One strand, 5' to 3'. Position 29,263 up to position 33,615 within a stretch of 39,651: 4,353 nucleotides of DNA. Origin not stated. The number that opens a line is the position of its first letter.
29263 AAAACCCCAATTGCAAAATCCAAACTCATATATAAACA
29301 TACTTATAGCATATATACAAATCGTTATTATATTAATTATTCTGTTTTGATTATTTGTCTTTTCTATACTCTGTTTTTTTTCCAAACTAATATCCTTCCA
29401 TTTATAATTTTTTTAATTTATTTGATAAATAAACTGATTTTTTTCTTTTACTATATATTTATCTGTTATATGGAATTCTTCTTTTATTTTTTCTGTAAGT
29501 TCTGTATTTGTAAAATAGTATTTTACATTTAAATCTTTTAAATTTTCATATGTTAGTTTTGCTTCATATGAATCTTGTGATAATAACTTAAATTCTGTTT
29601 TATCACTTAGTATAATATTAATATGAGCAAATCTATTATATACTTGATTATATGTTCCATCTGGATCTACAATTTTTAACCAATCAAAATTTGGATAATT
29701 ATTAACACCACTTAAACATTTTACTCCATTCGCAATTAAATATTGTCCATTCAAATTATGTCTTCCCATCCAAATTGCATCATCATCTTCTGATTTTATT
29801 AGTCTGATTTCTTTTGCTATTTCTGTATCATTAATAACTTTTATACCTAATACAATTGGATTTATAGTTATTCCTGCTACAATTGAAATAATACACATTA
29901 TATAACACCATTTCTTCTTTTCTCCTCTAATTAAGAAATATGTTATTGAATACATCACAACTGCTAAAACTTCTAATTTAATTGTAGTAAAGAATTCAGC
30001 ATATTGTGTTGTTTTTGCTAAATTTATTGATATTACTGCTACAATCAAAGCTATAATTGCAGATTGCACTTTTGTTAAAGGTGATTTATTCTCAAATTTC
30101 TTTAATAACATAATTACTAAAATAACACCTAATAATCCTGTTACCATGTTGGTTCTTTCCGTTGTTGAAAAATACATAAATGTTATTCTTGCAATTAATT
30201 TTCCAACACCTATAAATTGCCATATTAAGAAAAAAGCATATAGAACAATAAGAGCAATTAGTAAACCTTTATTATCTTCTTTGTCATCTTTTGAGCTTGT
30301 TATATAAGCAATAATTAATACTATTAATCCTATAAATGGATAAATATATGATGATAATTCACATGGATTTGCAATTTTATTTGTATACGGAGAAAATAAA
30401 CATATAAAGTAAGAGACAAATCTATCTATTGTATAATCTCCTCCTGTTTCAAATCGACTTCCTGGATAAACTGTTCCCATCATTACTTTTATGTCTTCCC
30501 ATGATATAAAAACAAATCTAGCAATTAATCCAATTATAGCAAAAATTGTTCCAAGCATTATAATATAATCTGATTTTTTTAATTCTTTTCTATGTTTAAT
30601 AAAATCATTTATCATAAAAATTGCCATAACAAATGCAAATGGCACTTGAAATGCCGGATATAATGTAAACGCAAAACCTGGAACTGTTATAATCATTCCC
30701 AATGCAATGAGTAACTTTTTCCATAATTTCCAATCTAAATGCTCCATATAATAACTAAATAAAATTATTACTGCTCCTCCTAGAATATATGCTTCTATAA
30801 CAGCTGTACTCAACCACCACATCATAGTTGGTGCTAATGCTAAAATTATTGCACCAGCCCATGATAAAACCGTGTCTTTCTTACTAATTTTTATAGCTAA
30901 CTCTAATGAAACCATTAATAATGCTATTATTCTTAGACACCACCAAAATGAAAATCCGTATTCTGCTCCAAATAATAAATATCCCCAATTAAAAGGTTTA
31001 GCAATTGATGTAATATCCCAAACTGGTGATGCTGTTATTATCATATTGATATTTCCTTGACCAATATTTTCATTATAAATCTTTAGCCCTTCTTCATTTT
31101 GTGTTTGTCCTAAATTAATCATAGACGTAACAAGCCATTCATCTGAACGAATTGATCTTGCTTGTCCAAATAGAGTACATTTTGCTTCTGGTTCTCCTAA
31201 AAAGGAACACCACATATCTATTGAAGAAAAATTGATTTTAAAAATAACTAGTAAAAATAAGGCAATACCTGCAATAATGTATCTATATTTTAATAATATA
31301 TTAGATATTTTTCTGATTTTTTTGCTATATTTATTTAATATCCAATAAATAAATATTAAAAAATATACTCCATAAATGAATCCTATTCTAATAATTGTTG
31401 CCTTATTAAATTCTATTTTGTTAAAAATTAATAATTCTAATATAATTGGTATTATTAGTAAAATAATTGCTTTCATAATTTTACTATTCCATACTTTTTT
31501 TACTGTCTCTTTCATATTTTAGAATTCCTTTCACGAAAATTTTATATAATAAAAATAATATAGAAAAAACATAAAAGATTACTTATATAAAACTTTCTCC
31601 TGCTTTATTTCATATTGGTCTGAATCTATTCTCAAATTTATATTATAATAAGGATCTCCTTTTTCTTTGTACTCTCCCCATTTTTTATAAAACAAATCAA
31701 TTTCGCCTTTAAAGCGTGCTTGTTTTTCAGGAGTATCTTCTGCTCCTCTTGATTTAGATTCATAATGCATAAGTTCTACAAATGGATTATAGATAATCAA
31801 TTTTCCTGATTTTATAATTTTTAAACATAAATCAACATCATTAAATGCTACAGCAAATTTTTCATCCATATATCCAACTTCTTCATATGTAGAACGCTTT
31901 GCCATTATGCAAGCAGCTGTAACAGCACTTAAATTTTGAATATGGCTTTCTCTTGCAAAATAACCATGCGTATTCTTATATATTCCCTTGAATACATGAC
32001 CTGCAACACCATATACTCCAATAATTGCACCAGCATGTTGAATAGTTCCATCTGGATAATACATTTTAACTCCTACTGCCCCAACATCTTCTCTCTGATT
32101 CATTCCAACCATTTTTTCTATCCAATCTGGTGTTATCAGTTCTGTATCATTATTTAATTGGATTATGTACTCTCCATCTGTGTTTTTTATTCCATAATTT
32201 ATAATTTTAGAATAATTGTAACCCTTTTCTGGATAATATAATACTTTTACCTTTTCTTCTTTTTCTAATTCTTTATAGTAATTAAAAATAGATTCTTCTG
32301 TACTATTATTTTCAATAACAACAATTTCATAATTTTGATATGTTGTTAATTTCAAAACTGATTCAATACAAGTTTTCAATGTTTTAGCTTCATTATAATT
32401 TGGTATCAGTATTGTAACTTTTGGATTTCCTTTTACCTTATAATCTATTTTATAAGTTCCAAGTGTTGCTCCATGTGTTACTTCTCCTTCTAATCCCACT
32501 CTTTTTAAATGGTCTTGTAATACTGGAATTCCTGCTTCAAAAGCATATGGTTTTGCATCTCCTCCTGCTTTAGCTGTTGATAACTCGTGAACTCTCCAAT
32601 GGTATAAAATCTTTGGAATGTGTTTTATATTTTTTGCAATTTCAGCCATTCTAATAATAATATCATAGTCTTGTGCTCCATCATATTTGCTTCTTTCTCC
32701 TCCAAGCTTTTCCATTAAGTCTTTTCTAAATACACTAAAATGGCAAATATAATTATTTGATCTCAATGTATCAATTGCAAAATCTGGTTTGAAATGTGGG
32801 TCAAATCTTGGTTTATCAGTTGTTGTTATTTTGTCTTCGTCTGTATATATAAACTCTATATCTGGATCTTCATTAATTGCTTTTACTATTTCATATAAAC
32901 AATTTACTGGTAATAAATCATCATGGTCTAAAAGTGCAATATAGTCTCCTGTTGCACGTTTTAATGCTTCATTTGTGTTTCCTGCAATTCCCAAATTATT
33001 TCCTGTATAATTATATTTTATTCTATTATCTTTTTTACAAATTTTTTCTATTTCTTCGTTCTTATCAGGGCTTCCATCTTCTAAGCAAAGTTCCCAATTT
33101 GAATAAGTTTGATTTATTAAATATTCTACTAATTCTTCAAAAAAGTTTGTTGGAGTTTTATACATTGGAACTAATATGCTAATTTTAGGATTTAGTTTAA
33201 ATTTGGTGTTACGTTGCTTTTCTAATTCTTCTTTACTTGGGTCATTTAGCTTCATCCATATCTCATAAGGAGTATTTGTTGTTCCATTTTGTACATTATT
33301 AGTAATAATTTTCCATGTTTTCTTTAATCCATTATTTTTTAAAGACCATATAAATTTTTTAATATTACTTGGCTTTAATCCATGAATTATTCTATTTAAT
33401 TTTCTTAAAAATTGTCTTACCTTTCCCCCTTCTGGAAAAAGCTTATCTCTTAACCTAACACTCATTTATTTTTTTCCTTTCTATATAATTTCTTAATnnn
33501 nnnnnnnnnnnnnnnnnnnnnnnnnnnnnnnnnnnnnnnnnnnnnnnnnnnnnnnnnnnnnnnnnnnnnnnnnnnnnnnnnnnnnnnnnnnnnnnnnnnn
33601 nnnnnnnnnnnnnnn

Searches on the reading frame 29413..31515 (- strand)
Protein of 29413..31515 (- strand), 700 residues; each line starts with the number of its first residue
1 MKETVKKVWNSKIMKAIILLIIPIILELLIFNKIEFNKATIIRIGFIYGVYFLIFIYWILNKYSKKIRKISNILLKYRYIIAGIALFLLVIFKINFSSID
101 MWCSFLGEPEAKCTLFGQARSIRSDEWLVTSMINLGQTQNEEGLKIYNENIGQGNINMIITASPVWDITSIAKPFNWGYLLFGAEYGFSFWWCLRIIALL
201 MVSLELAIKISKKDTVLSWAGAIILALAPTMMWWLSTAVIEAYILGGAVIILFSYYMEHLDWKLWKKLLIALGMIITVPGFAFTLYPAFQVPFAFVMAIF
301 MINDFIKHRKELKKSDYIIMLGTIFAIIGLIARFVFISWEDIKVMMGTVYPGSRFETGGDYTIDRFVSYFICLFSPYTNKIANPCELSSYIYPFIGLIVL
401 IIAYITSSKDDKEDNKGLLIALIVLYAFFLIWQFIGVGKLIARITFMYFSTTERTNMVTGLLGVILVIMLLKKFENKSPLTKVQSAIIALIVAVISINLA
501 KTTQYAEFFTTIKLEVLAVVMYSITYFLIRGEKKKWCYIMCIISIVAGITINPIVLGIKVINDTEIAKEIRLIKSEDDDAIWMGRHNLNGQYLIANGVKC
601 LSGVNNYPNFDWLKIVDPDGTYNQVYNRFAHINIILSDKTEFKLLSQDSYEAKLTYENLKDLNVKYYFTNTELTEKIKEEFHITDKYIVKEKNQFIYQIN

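Call 85: search_protein_families(library=pfam, proteins=[window:29413-31515:-], max_evalue=0.00001)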
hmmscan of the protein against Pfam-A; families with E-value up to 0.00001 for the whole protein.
window:29413-31515:- (700 aa): 2 families
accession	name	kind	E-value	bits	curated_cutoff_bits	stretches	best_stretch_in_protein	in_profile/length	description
PF24677.1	DUF7657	-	1.8e-104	350.1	26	1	76-472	1-400/401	Domain of unknown function (DUF7657)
PF24672.1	DUF7654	-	1.2e-33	116.3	27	1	561-699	2-141/145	Domain of unknown function (DUF7654)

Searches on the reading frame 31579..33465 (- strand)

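Call 85: search_protein_families(library=pfam, proteins=[window:31579-33465:-], max_evalue=0.00001)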
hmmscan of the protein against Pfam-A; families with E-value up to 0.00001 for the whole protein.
window:31579-33465:- (628 aa): 3 families
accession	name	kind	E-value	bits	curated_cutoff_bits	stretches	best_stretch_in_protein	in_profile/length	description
PF00535.33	Glycos_transf_2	-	6.8e-48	163.2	23.3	2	96-254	1-167/168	Glycosyl transferase family 2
PF13641.12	Glyco_tranf_2_3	-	8.1e-21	75.5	27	1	348-572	1-216/230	Glycosyltransferase like family 2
PF10111.15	Glyco_tranf_2_2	-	5.7e-19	69.1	27.3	2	96-296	1-223/276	Glycosyltransferase like family 2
